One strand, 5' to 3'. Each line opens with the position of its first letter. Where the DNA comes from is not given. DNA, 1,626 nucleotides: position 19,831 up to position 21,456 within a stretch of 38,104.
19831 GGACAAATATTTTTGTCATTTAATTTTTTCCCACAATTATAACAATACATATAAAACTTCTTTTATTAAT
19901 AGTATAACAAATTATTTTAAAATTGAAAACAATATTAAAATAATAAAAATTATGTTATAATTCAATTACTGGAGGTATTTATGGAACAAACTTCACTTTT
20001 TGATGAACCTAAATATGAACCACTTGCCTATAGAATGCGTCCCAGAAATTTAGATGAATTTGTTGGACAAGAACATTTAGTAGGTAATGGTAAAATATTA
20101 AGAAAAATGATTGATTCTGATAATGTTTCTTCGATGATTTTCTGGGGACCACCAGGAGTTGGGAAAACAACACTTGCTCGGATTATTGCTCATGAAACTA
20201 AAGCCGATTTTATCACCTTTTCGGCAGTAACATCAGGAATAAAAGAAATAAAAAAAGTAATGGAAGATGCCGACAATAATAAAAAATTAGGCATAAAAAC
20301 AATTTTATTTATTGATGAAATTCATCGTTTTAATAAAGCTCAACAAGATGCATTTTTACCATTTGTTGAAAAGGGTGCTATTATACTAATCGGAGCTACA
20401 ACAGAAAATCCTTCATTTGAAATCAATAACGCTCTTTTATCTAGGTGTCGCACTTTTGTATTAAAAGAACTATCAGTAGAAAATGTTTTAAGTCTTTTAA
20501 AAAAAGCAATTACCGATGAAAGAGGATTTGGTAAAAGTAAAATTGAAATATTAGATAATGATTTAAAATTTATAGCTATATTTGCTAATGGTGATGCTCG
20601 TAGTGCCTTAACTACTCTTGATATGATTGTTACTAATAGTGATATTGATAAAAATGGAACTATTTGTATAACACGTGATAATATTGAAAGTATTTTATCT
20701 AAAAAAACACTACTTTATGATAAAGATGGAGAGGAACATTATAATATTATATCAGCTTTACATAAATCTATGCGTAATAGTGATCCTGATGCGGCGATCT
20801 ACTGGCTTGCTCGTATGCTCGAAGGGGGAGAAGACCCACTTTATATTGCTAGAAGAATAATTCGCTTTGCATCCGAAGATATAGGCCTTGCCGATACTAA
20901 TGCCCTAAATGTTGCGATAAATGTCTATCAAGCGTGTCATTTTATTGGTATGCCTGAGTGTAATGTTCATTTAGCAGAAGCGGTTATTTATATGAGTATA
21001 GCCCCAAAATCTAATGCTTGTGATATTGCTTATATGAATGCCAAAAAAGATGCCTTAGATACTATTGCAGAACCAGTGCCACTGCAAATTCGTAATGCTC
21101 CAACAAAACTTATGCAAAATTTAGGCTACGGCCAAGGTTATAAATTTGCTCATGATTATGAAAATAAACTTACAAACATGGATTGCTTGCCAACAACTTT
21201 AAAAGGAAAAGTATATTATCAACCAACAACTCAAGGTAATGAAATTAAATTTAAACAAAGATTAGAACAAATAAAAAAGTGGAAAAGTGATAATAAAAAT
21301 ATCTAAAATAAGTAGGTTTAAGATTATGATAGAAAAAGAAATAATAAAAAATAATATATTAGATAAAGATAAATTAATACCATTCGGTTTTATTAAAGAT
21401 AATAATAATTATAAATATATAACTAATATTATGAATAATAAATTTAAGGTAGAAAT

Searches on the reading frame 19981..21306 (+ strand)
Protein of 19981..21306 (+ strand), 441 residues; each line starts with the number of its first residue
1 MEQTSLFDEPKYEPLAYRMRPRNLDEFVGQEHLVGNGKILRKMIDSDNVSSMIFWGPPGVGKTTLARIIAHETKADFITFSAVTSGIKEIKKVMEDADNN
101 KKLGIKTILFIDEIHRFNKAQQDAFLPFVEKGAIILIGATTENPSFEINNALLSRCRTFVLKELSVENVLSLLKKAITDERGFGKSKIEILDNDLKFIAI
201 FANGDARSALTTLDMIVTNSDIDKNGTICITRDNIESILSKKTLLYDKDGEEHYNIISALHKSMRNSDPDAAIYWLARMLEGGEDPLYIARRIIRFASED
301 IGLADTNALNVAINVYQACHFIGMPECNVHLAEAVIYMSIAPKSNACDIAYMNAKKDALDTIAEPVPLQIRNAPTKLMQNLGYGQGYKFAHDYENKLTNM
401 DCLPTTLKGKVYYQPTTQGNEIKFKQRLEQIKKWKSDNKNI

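Call 65: list_cluster_members(proteins=[L032:13719-16526:+, L032:5854-6792:+, L029:12724-14478:+, L029:14552-15646:+, window:19981-21306:+, L028:2054-2989:+, L032:10001-11767:+, L032:7891-10011:+])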
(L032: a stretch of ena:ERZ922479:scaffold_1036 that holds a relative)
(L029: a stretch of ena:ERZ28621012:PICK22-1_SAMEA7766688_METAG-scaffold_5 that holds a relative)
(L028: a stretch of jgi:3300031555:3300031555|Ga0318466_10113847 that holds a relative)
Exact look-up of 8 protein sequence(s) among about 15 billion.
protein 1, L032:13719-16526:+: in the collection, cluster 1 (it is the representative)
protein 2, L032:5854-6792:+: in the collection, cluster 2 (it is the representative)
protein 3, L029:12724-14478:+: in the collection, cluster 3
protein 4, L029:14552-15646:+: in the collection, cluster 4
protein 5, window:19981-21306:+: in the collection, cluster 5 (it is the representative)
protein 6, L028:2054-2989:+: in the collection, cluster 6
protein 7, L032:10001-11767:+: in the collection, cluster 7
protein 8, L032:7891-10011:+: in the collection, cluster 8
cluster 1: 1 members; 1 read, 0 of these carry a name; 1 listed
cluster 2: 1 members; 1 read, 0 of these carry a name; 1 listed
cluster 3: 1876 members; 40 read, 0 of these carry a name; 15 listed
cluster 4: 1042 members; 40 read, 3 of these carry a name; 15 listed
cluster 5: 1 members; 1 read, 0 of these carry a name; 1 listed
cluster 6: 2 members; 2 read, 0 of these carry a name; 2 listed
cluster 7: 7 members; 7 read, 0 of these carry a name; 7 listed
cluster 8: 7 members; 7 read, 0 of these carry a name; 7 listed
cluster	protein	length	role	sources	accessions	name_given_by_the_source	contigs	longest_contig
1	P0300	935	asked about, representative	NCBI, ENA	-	-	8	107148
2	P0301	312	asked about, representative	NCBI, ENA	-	-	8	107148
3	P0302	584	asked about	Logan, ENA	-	-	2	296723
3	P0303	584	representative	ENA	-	-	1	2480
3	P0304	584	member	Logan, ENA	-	-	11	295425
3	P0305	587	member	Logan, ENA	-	-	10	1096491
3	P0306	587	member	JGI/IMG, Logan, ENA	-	-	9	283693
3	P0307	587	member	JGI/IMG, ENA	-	-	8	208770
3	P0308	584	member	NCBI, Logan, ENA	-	-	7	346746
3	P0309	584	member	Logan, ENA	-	-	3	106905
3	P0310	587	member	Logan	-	-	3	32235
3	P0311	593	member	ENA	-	-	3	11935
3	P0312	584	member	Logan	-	-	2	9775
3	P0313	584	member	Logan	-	-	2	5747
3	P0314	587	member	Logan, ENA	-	-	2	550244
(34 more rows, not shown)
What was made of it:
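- Tried and rejected: This failed (call 65).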
